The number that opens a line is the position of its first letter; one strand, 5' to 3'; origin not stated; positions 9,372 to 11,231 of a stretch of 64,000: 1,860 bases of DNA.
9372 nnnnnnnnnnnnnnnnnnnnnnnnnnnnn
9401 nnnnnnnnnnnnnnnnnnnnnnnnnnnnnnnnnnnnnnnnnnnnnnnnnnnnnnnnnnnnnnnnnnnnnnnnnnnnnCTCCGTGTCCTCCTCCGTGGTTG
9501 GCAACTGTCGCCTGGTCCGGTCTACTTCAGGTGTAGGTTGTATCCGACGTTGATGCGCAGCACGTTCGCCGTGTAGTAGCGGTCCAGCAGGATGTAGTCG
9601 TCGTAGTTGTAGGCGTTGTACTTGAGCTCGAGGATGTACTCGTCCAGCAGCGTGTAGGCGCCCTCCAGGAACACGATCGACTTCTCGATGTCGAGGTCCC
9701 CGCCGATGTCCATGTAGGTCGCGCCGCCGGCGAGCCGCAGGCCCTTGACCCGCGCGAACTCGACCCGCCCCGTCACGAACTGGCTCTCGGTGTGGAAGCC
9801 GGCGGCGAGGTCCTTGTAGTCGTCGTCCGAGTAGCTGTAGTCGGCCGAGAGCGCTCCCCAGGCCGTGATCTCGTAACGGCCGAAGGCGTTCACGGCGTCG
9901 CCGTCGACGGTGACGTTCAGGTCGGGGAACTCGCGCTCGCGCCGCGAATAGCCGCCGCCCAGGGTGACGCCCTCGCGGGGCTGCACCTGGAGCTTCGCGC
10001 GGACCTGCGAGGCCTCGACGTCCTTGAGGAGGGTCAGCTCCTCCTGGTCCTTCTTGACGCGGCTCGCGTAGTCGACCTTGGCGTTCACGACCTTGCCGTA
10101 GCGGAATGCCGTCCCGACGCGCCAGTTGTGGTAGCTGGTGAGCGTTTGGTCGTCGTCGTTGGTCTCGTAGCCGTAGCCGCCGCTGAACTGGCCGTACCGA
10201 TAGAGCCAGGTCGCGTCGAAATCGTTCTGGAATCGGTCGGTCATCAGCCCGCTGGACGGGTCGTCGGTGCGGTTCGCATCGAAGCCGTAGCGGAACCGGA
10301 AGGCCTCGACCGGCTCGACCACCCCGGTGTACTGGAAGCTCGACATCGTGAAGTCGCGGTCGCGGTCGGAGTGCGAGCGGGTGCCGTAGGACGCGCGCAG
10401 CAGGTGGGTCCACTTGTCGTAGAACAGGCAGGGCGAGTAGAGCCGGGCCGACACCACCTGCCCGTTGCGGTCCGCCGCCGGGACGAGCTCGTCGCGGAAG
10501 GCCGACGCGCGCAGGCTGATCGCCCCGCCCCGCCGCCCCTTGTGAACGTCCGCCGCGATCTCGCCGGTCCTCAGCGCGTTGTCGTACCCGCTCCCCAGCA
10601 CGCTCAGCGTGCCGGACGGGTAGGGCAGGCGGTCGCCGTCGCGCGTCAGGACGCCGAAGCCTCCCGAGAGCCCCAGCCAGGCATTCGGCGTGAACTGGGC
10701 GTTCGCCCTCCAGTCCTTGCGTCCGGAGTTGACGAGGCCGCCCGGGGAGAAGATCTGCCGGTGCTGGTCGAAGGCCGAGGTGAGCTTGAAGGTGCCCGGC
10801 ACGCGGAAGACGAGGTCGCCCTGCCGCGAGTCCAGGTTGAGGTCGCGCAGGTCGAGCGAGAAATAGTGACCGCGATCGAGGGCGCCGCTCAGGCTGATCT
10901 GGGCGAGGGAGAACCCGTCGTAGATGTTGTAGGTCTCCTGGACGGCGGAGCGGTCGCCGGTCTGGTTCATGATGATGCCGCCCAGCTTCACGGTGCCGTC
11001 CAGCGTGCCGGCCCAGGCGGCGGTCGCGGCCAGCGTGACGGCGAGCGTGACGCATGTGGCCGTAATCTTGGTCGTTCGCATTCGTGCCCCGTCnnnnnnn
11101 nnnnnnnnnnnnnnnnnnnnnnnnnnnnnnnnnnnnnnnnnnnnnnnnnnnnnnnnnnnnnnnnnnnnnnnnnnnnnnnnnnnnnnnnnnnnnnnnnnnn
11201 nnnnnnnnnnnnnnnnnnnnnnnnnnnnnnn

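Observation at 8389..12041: Second, compact porin-cytochrome module (10-heme cytochrome, barrel, 6-heme lipoprotein cytochrome)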

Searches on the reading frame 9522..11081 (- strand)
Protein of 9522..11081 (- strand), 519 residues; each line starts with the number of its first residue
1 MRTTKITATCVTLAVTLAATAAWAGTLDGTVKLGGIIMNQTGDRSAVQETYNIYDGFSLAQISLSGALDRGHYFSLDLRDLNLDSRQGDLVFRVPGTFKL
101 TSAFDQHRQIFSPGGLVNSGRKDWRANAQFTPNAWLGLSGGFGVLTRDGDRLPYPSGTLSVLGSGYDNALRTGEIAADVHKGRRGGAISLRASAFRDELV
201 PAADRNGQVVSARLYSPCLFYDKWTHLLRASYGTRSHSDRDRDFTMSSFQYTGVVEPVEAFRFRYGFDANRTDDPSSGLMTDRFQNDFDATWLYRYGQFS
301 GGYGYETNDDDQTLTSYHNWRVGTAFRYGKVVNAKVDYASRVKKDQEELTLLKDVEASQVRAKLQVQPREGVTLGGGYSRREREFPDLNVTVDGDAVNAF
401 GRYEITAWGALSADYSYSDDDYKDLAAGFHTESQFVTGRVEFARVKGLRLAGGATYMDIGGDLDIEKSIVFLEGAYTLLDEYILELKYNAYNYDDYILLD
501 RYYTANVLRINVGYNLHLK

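Call 4: search_protein_families(library=pfam, proteins=[window:9522-11081:-], max_evalue=1)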
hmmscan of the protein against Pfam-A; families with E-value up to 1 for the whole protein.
window:9522-11081:- (519 aa): 2 families
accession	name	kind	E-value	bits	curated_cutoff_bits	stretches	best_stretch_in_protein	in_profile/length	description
PF02432.21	Fimbrial_K88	-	0.012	15.5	26.2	0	8-59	123-173/270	Fimbrial, major and minor subunit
PF16074.10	PilW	-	0.032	14.7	26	1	245-286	22-63/124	Type IV Pilus-assembly protein W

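Call 5: search_protein_families(library=ncbifam, proteins=[window:9522-11081:-], max_evalue=1)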
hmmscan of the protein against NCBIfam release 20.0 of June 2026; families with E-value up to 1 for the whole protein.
window:9522-11081:- (519 aa): 0 families

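Call 6: find_homologous_proteins(query=window:9522-11081:-)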
Query window:9522-11081:- (519 aa): 270 proteins with E <= 0.001 among 8000 candidates; the best 120 are listed.
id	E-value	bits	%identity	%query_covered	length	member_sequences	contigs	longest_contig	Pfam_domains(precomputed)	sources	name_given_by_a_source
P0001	7.4e-280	947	78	100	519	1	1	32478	-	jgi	jgi:hypothetical protein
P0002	1.3e-278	943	79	100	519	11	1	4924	-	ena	-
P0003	2.5e-277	939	78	100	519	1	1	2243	-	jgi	jgi:hypothetical protein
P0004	4.7e-277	938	78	100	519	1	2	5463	-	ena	-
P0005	8.5e-276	934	78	100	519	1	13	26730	-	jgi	jgi:hypothetical protein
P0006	6.1e-275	931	78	100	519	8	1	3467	-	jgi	-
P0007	2.3e-274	929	78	100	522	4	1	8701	-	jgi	-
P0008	2.9e-274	929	77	100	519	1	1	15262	-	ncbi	-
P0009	1.1e-273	927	77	100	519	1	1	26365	-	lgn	-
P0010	2.4e-273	926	77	100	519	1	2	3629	-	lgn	-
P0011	6.4e-273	924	77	100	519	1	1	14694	-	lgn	-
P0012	9.9e-273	924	77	100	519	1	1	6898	-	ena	-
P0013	1.4e-272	923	78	100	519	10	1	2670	-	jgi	-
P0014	3.4e-271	919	76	100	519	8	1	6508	-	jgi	jgi:hypothetical protein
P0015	7.5e-270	914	76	100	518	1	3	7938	-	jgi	jgi:hypothetical protein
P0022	4.0e-258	876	74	100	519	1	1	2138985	-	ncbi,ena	-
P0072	1.8e-199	682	57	100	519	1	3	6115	PF11854.15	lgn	-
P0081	3.8e-196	671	57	100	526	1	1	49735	-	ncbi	ncbi:MAG: hypothetical protein ACM3JJ_12770 [Hyphomicrobiales bacterium]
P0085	2.1e-195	669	56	100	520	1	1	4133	-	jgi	jgi:hypothetical protein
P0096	2.8e-193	662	57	99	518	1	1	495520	-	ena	-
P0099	2.0e-192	659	59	95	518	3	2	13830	-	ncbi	-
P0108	3.5e-191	655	58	99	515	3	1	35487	-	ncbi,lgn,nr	ncbi:MAG TPA: hypothetical protein VFQ05_05395 [Candidatus Eisenbacteria bacterium]|nr:hypothetical 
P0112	1.6e-189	649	55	100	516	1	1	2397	-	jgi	jgi:hypothetical protein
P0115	7.9e-189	647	55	100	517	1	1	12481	-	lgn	-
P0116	2.7e-187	642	55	99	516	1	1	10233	-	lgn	-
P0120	4.4e-186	638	56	100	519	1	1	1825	-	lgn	-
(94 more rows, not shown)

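Call 9: search_solved_structures(query=A1, max_evalue=10, show_alignments=2)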
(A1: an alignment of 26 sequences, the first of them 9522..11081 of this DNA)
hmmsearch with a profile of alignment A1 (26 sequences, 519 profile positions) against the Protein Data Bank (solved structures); distinct sequences matched with E-value up to 10: 0.

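Call 23: find_encoding_contigs(protein=P0022, flank=8000, max_places=2)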
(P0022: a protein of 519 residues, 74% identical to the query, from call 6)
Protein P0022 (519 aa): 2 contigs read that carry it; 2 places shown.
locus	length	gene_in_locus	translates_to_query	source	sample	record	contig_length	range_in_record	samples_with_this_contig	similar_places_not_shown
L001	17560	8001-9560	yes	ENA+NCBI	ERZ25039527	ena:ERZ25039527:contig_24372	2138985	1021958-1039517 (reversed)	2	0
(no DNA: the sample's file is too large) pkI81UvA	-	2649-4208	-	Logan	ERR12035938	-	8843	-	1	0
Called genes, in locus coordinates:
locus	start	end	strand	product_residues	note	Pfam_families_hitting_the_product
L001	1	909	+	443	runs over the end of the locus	PF00501:AMP-binding (weak)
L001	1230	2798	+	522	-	PF01943:Polysacc_synt, PF13440:Polysacc_synt_3, PF01554:MatE (weak)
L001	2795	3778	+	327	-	PF00535:Glycos_transf_2, PF10111:Glyco_tranf_2_2, PF13641:Glyco_tranf_2_3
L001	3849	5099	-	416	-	PF13439:Glyco_transf_4, PF00534:Glycos_transf_1, PF13692:Glyco_trans_1_4, PF13524:Glyco_trans_1_2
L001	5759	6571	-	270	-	-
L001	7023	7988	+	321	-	PF14522:Cytochrome_C7 (faint), PF14537:Cytochrom_c3_2 (faint), PF22113:Mtrc-MtrF_II-IV_dom (faint), PF22678:Cytochrom_c_NrfB-like (weak), PF09699:Paired_CXXCH_1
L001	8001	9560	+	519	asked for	-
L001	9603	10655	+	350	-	PF14522:Cytochrome_C7 (faint), PF14537:Cytochrom_c3_2 (faint), PF22113:Mtrc-MtrF_II-IV_dom (faint), PF02335:Cytochrom_C552 (faint), PF09699:Paired_CXXCH_1 (faint)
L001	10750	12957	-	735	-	PF07715:Plug, PF00593:TonB_dep_Rec_b-barrel, PF14905:OMP_b-brl_3 (weak)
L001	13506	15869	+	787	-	PF00989:PAS (faint), PF08448:PAS_4 (weak), PF13188:PAS_8 (faint), PF13426:PAS_9 (faint), PF08447:PAS_3, PF00512:HisKA (weak), PF00072:Response_reg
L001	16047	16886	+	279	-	PF28598:PDH_E1_N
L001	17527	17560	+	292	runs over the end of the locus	PF17831:PDH_E1_M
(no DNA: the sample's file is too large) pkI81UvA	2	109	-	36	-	?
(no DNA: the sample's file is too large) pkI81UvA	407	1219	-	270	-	-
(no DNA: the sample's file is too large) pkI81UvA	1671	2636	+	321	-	PF14522:Cytochrome_C7 (faint), PF14537:Cytochrom_c3_2 (faint), PF22113:Mtrc-MtrF_II-IV_dom (faint), PF22678:Cytochrom_c_NrfB-like (weak), PF09699:Paired_CXXCH_1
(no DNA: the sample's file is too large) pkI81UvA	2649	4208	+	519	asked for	-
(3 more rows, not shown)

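Call 24: find_encoding_contigs(protein=P0096, flank=8000, max_places=2)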
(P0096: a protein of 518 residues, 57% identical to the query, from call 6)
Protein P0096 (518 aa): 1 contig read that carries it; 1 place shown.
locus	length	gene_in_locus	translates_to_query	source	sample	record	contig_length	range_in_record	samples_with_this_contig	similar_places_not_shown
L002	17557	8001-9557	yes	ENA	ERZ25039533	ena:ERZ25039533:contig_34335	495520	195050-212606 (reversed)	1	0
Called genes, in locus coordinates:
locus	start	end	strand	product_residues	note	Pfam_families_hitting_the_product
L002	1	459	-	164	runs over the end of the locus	PF01584:CheW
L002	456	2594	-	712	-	PF01627:Hpt, PF02895:H-kinase_dim, PF02518:HATPase_c, PF01584:CheW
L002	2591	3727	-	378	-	PF13620:CarboxypepD_reg, PF13715:CarbopepD_reg_2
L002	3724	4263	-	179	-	-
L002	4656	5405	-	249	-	PF01061:ABC2_membrane, PF12698:ABC2_membrane_3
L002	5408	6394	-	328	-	PF00005:ABC_tran, PF13304:AAA_21 (weak), PF13732:DrrA1-3_C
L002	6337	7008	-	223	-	-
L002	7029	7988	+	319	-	PF13435:Cytochrome_C554 (faint), PF14537:Cytochrom_c3_2 (faint), PF14522:Cytochrome_C7 (faint), PF22678:Cytochrom_c_NrfB-like (weak), PF09699:Paired_CXXCH_1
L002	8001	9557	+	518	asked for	-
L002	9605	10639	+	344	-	PF14522:Cytochrome_C7 (faint), PF22113:Mtrc-MtrF_II-IV_dom (faint)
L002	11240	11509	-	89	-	-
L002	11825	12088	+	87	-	PF13183:Fer4_8 (faint), PF12797:Fer4_2 (faint), PF13237:Fer4_10, PF00037:Fer4 (faint), PF12837:Fer4_6 (faint), PF12838:Fer4_7, PF13187:Fer4_9, PF13484:Fer4_16 (faint)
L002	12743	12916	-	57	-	-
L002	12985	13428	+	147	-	-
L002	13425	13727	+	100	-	-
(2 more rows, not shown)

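Call 25: predict_structure(alignment_id=A1)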
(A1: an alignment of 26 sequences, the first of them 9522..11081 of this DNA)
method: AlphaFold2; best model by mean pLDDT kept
length: 519 residues; sequences in the alignment: 26
mean_pLDDT: 84.1   pTM: 0.72
mean pLDDT of the five models: 84.1, 81.8, 81.7, 77.7, 74.0
residues with pLDDT >= 90: 262; 70-90: 177; 50-70: 52; < 50: 28
segments of 3 or more residues with pLDDT < 50: 1-8, 10-23, 348-352
pLDDT, mean of each block of 10 residues (from residue 1): 43 41 66 86 64 71 85 90 84 93 88 75 96 94 94 64 84 97 94 93 90 93 93 84 89 93 96 84 94 95 90 80 93 93 63 68 93 94 76 92 82 93 80 92 79 91 85 88 91 68 84 83
secondary structure, 60 per line:
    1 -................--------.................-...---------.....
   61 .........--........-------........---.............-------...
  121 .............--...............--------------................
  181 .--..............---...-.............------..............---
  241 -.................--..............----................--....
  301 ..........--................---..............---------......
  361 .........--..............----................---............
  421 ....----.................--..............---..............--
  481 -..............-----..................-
elements in order: H2-17 E26-42 E56-69 E72-79 E87-94 E98-110 E118-133 E136-150 E165-181 E184-197 E205-217 E224-237 E242-258 E261-274 E279-294 E297-310 E313-328 E332-345 E355-369 E372-385 E390-405 E409-424 E429-445 E448-461 E465-478 E482-495 E501-518

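Call 27: search_protein_representatives(alignment_id=A1)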
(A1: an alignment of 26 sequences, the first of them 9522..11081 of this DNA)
Query: 26 sequences, 519 profile positions. Proteins with E-value up to 0.001 (for the whole library): 180; up to 1e-10: 143; up to 1e-30: 73. The best 150 are listed.
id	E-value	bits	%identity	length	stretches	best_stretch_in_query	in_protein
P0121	3.0e-211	719.3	-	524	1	1-518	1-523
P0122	6.3e-201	685.2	-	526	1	10-518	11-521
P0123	2.1e-193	660.4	-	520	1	1-518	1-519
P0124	7.4e-174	595.9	-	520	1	1-517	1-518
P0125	2.8e-170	584.1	-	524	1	13-517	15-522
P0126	1.4e-169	581.8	-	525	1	1-518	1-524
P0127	5.3e-164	563.4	-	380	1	14-395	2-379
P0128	3.2e-162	557.5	-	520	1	2-517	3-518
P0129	1.5e-153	528.9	-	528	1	8-517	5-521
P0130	3.1e-150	518.0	-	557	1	8-517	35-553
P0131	7.7e-149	513.4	-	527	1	7-517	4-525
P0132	3.5e-136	471.6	-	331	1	188-517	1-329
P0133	1.5e-130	453.0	-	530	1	10-517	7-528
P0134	3.9e-91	323.0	-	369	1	11-363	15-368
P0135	6.8e-78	279.3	-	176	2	307-418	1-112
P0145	2.4e-48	181.8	-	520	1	3-516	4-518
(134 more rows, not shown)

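Call 28: fold_search(model_id=the predicted structure, library=pdb)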
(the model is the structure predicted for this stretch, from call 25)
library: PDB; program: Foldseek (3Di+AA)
matches with E <= 10: 819; with E <= 0.001: 270
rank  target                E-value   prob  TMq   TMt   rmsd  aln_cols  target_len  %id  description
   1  6r2q_B                5.0e-15  1.00  0.75  0.61   6.3       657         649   12  Structure of the Mtr complex (released 2020-04-22)
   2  9dhe                  7.1e-09  1.00  0.51  0.44  10.2       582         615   11  The crystal structure on the heme/hemoglobin transporter ChuA, in complex with heme (released 2025-05-21)
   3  2hdi_A                1.8e-08  1.00  0.50  0.45  14.4       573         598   10  Crystal structure of the Colicin I receptor Cir from E.coli in complex with receptor binding domain of Colicin Ia. (released 2007-05-08)
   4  9nn6_A                8.0e-08  1.00  0.48  0.41  11.2       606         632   10  E. coli Cir in Complex with the RBD of Microcin V (released 2025-09-24)
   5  3fhh                  1.0e-07  1.00  0.51  0.44   9.7       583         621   10  Crystal structure of the heme/hemoglobin outer membrane transporter ShuA from Shigella dysenteriae (released 2009-07-14)
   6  8p97_A                1.3e-07  1.00  0.48  0.41  13.9       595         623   10  BtuB3G3 bound to cyanocobalamin with disordered EL8 (released 2023-08-16)
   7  1nqg                  1.6e-07  1.00  0.50  0.46   9.8       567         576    8  OUTER MEMBRANE COBALAMIN TRANSPORTER (BTUB) FROM E. COLI, WITH BOUND CALCIUM (released 2003-04-29)
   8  5fp2_A                2.7e-07  1.00  0.49  0.50   8.9       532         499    7  Crystal structure of the siderophore receptor PirA from Pseudomonas aeruginosa (released 2015-12-09)
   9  2hdf                  4.2e-07  1.00  0.49  0.44  12.4       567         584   10  Crystal structure of the Colicin I receptor Cir from E.coli (released 2007-05-08)
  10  5nec_A                4.6e-07  1.00  0.37  0.31  21.4       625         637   10  Crystal structure of the siderophore receptor PiuD from Pseudomonas aeruginosa (released 2018-02-07)
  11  1nqh                  4.8e-07  1.00  0.49  0.44  12.9       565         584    9  OUTER MEMBRANE COBALAMIN TRANSPORTER (BTUB) FROM E. COLI, WITH BOUND CALCIUM AND CYANOCOBALAMIN (VITAMIN B12) SUBSTRATE (released 2003-04-29)
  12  5fok_B                4.8e-07  1.00  0.43  0.36  17.4       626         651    9  Crystal structure of the siderophore receptor PiuA from Pseudomonas aeruginosa (released 2016-05-11)
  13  5ixm_G                5.3e-07  1.00  0.49  0.47   9.0       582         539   10  The LPS Transporter LptDE from Yersinia pestis, core complex (released 2016-05-18)
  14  3m8b                  5.8e-07  1.00  0.47  0.45  10.9       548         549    9  Crystal structure of spin-labeled BtuB V10R1 in the apo state (released 2010-09-15)
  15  1nqf                  7.3e-07  1.00  0.47  0.45   8.2       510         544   11  OUTER MEMBRANE COBALAMIN TRANSPORTER (BTUB) FROM E. COLI, METHIONINE SUBSTIUTION CONSTRUCT FOR SE-MET SAD PHASING (released 2003-04-29)
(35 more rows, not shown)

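Call 30: find_related_loci(query=A1, collection=genome_contigs, flank=6000)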
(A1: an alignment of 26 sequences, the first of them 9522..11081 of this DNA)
Query A1 (519 aa) in genome_contigs; peptide patterns used: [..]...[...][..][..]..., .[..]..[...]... (x = any residue, [..] = any of these).
142 stretches matched a pattern; 26 encode a relative of the query (tblastn E <= 1e-3); 25 distinct loci.
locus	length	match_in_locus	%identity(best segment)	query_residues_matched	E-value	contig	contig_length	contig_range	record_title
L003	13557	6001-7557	74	1-519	0e+0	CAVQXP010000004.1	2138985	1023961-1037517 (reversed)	MAG: Candidatus Eisenbacteria bacterium isolate MFD04716.bin.1.114 genome assembly, contig: contig_24372, whole genome s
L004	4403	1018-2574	67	1-519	0e+0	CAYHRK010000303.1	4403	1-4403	MAG TPA_asm: uncultured Vicinamibacterales bacterium isolate ERP119705_co14_214 genome assembly, contig: NODE_40579_leng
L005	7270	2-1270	78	97-519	0e+0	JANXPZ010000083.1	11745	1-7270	MAG: Candidatus Eisenbacteria bacterium isolate GL140_4_concoct_147_sub GL140_4_k141_1065392, whole genome shotgun seque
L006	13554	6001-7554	58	1-518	0e+0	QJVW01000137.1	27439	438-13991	MAG: Candidatus Eisenbacteria bacterium isolate SZUA-252 scaffold_2224, whole genome shotgun sequence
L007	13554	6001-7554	61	1-519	0e+0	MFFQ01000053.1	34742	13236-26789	MAG: Candidatus Eisenbacteria bacterium RBG_16_71_46 RBG_16_scaffold_2287, whole genome shotgun sequence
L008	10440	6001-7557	61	1-519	0e+0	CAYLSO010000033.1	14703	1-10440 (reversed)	MAG TPA_asm: uncultured bacterium isolate binchicken_co255_229 genome assembly, contig: k141_484490, whole genome shotgu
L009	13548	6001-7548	54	1-516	0e+0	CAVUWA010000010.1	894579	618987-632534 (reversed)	MAG: Candidatus Eisenbacteria bacterium isolate MFD05684.bin.1.290 genome assembly, contig: contig_69951, whole genome s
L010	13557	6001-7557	52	1-519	0e+0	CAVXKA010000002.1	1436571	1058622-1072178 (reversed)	MAG: Candidatus Eisenbacteria bacterium isolate MFD05942.bin.1.119 genome assembly, contig: contig_17678, whole genome s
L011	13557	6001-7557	53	1-519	2e-179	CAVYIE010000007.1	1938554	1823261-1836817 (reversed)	MAG: Candidatus Eisenbacteria bacterium isolate MFD05684.bin.1.2 genome assembly, contig: contig_7436, whole genome shot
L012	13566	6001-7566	51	1-516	5e-178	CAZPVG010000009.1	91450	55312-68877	MAG TPA_asm: uncultured bacterium isolate SRP214966_co3_380 genome assembly, contig: NODE_85_length_91450_cov_9.850451,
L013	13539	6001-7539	53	1-517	6e-178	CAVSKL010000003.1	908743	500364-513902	MAG: Candidatus Eisenbacteria bacterium isolate MFD01721.bin.1.114 genome assembly, contig: contig_38983, whole genome s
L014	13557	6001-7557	51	1-519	3e-177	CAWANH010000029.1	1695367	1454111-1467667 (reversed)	MAG: Candidatus Eisenbacteria bacterium isolate MFD02923.bin.2.9 genome assembly, contig: contig_8720, whole genome shot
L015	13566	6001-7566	50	1-519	3e-167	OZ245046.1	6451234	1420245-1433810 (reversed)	MAG: Candidatus Eiseniibacteriota bacterium isolate 9d5bca9a-b2ae-4bb4-9135-b14f0b5ecb2e genome assembly, chromosome: 1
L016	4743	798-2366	49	1-519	1e-170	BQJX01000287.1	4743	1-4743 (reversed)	MAG: Gemmatimonadota bacterium DHS20C21 DNA, sequence287, whole genome shotgun sequence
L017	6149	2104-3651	50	9-517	2e-165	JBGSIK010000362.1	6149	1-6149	MAG: Candidatus Krumholzibacteriia bacterium isolate JTS-AC129 k141_3214540, whole genome shotgun sequence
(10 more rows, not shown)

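Call 54: search_protein_families(library=pfam, alignment_id=A1, max_evalue=10)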
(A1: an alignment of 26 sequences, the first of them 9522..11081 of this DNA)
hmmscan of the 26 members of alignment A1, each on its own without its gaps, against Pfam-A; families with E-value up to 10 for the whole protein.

A. member 1, window:9522-11081:- (519 aa): 2 families
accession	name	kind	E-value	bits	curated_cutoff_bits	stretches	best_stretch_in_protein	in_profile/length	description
PF02432.21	Fimbrial_K88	-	0.012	15.5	26.2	1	8-59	123-173/270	Fimbrial, major and minor subunit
PF16074.10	PilW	-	0.032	14.7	26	1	245-286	22-63/124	Type IV Pilus-assembly protein W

B. families by the number of members that match (of 26 scanned): 6 families
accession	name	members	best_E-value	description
PF11854.14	MtrB_PioB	8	2.2e-06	Putative outer membrane beta-barrel porin, MtrB/PioB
PF02432.21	Fimbrial_K88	6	0.012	Fimbrial, major and minor subunit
PF16074.10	PilW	2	0.01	Type IV Pilus-assembly protein W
PF02321.23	OEP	2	0.046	Outer membrane efflux protein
PF22260.1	Permu_RdRp_thumb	1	0.15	Permutotetravirus RNA-dependent RNA polymerase thumb domain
PF16134.10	THOC2_N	1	0.2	THO complex subunit 2 N-terminus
